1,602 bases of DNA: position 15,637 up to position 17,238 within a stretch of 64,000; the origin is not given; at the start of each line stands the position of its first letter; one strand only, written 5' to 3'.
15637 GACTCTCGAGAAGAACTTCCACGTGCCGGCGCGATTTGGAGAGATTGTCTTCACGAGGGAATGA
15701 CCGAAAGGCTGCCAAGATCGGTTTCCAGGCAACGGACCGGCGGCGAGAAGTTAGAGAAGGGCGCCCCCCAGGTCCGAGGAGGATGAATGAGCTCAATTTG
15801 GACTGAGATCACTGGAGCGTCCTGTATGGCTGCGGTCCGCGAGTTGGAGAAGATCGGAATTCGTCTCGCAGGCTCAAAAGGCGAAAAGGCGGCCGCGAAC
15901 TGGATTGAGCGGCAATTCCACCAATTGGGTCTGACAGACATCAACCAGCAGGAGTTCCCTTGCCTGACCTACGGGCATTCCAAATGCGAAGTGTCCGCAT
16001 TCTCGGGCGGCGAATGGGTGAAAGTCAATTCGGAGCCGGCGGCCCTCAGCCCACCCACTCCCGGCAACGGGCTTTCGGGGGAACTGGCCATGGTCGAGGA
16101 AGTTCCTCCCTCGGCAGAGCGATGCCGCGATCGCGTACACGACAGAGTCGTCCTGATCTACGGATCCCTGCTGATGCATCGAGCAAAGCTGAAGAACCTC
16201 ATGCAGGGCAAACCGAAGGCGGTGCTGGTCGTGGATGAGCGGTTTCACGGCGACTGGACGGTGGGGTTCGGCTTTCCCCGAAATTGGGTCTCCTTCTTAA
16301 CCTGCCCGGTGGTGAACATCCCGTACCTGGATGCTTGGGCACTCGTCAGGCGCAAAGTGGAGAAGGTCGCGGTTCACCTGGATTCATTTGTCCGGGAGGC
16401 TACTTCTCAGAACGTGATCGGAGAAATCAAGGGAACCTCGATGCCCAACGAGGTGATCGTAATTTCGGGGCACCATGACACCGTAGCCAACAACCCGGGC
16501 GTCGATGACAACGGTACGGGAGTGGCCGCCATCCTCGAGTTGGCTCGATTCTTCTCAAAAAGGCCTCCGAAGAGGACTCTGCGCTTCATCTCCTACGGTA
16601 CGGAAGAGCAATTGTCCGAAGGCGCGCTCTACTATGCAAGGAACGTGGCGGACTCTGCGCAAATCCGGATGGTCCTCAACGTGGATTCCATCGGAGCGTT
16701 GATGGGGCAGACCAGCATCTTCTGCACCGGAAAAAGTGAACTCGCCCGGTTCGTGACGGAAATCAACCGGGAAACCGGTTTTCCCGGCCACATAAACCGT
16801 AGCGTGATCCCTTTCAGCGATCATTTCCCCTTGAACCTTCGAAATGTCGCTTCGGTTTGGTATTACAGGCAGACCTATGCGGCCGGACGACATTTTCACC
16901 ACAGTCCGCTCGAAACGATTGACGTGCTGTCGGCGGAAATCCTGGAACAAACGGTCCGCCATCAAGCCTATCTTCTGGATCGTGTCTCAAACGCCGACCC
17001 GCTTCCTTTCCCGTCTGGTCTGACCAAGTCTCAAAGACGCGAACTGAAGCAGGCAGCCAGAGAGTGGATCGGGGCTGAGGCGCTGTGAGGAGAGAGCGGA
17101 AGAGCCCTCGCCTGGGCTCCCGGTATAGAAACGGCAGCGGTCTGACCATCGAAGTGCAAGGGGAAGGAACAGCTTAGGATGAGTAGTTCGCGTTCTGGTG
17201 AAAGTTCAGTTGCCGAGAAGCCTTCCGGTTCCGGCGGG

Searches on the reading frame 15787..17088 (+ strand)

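Call 97: search_protein_families(library=pfam, proteins=[window:15787-17088:+], max_evalue=0.0001)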
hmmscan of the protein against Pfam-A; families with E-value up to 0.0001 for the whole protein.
window:15787-17088:+ (433 aa): 1 family
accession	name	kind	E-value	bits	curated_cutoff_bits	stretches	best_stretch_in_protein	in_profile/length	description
PF04389.22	Peptidase_M28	-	3.5e-30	105.6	21.3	1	209-393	1-189/193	Peptidase family M28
